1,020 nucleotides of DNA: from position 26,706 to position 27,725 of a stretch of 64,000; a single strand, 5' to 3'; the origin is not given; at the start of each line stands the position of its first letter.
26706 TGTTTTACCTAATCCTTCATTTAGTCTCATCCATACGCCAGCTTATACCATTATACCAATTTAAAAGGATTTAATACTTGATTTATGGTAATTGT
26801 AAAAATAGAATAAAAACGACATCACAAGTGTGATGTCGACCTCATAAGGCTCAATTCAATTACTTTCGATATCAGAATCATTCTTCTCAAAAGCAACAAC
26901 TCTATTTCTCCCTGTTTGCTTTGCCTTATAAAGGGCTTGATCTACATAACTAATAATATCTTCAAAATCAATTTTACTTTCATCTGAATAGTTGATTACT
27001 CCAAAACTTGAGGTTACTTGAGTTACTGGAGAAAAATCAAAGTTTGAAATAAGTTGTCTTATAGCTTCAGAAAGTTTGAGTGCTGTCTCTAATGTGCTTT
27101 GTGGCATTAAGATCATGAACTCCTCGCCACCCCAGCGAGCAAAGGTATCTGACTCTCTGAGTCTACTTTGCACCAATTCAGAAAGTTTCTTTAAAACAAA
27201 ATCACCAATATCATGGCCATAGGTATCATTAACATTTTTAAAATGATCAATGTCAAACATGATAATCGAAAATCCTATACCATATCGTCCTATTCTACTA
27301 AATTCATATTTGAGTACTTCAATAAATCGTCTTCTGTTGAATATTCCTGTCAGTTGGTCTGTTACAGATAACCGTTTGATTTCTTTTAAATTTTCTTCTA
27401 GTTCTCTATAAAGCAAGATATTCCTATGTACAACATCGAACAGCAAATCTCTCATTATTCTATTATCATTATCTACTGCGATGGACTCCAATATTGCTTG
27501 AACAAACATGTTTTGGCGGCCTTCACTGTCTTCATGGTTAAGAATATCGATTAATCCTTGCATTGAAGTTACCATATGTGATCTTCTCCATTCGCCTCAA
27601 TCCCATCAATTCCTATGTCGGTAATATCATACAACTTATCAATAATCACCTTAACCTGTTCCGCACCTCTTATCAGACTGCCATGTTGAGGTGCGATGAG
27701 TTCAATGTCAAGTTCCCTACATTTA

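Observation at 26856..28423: Diiron MBL-fold (ODP/flavodiiron-like) sensor gene overlapping a GGDEF cyclase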

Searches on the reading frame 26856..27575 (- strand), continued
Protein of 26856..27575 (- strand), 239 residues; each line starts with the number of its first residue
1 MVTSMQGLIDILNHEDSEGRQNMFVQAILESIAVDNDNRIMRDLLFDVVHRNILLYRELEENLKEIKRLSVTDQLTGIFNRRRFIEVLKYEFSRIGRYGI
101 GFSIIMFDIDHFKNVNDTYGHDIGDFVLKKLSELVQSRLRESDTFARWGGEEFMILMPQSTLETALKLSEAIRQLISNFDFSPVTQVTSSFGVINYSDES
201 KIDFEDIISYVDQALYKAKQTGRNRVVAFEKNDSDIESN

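Call 74: find_encoding_contigs(protein=P0132, flank=3000, max_places=2)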
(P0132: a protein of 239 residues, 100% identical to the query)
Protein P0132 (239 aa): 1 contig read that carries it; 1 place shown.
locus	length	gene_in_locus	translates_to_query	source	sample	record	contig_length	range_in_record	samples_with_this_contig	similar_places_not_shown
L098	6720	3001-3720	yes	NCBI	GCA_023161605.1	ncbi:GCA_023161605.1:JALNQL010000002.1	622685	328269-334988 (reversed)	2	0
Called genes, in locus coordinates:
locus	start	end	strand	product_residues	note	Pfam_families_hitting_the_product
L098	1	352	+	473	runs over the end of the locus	PF00232:Glyco_hydro_1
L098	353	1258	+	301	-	PF00480:ROK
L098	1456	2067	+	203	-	-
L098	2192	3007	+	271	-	PF00753:Lactamase_B, PF19583:ODP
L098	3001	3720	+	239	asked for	PF00990:GGDEF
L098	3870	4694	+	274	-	PF01209:Ubie_methyltran, PF13489:Methyltransf_23, PF05175:MTS (faint), PF13847:Methyltransf_31, PF08241:Methyltransf_11, PF08242:Methyltransf_12, PF13649:Methyltransf_25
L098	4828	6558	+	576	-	PF00496:SBP_bac_5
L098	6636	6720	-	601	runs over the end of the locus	PF03572:Peptidase_S41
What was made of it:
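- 27569..28384 (-): ODP-family (oxygen-binding di-iron protein-like) sensor gene, 271 aa from the corrected start M14. The 284-aa ORF reaching 28423 is an over-extension. The NCBI gene call is 271 aa (call 74).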

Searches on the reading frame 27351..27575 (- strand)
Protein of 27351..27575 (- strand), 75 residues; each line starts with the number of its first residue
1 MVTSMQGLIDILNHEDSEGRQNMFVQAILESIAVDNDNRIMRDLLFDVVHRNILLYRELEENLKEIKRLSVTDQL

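Call 40: find_homologous_proteins(query=A3, max_evalue=0.001)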
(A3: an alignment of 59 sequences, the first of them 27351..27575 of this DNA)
Query A3 (59 sequences) (75 aa, profile of the alignment): 11 proteins with E <= 0.001 among 377 candidates.
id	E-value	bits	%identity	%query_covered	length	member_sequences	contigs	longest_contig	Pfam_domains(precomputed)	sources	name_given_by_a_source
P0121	1.1e-19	88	-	-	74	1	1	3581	-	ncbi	ncbi:MAG: hypothetical protein PVI18_12275, partial [Desulfobacterales bacterium]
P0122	2.8e-17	80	-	-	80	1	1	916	-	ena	-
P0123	4.0e-17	80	29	65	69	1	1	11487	-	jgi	jgi:hypothetical protein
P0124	1.5e-15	75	-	-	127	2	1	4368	-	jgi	jgi:sigma-B regulation protein RsbU (phosphoserine phosphatase)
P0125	9.4e-14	69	-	-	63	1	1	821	-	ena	-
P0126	1.1e-12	65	35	35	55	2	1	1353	-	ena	-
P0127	1.3e-11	62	-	-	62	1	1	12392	-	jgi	jgi:hypothetical protein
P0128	3.1e-11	61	31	64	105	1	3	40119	PF00512.32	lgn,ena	-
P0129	2.1e-10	58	24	44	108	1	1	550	PF00512.32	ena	-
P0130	3.3e-9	54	-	-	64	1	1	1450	-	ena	-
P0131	1.6e-7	49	28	61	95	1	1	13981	PF00512.32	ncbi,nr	ncbi:MAG: hypothetical protein OEV73_03635, partial [Desulfobulbaceae bacterium]|nr:hypothetical pro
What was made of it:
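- Tried and rejected: The word-index search with the N-terminal module profile returned only 11 short fragments (call 40).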

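Call 62: search_protein_representatives(alignment_id=A4)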
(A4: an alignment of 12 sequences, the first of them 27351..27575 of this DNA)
Query: 12 sequences, 92 profile positions. Proteins with E-value up to 0.001 (for the whole library): 105; up to 1e-10: 39; up to 1e-30: 0. The best 105 are listed.
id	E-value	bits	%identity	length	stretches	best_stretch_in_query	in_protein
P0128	6.4e-30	119.2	-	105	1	1-90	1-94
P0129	1.1e-28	115.3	-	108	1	1-92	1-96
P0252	1.1e-23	99.3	-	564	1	1-90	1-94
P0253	2.8e-23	98.0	-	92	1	1-85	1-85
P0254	5.6e-23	97.0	-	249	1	1-90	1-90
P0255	2.6e-22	94.9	-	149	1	1-79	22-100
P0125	5.0e-22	93.9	-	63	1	1-62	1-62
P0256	6.9e-21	90.3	-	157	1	1-91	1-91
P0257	1.3e-19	86.2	-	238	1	1-90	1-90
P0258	2.7e-19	85.1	-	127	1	1-72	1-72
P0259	4.0e-19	84.6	-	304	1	4-90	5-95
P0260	1.1e-17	80.0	-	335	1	1-91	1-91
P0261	6.7e-17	77.5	-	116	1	7-89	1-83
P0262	2.1e-16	75.9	-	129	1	1-90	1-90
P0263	2.7e-16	75.5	-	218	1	6-90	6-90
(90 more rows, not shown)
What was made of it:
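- It sits at the extreme N-terminus in nearly all of the 105 library representatives (call 62).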

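Call 76: search_solved_structures(query=A3, max_evalue=1)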
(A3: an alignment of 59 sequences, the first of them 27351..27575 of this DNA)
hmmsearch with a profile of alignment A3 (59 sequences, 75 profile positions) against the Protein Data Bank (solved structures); distinct sequences matched with E-value up to 1: 6.
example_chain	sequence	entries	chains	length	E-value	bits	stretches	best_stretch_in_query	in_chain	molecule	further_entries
2ma3_A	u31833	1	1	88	0.019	18.1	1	42-69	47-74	DNA replication initiator (Cdc21/Cdc54)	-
8zxx_A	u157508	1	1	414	0.15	15.2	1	8-54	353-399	1-deoxy-D-xylulose 5-phosphate reductoisomerase, apicoplastic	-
4y67_A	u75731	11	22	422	0.15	15.2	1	8-54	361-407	1-deoxy-D-xylulose 5-phosphate reductoisomerase, apicoplast | 1-deoxy-D-xylulose 5-phosphate reductoisomerase, apicoplastic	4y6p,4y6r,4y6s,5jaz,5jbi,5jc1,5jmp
4kp7_A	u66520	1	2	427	0.15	15.1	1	8-54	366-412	1-deoxy-D-xylulose 5-phosphate reductoisomerase, apicoplast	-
4gae_A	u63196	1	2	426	0.15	15.1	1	8-54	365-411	1-deoxy-D-xylulose 5-phosphate reductoisomerase, apicoplast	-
3au8_A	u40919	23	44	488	0.19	14.8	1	8-54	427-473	1-deoxy-D-xylulose 5-phosphate reductoisomerase | 1-deoxy-D-xylulose 5-phosphate reductoisomerase, apicoplast | 1-deoxy-D-xylulose 5-phosphate reductoisomerase,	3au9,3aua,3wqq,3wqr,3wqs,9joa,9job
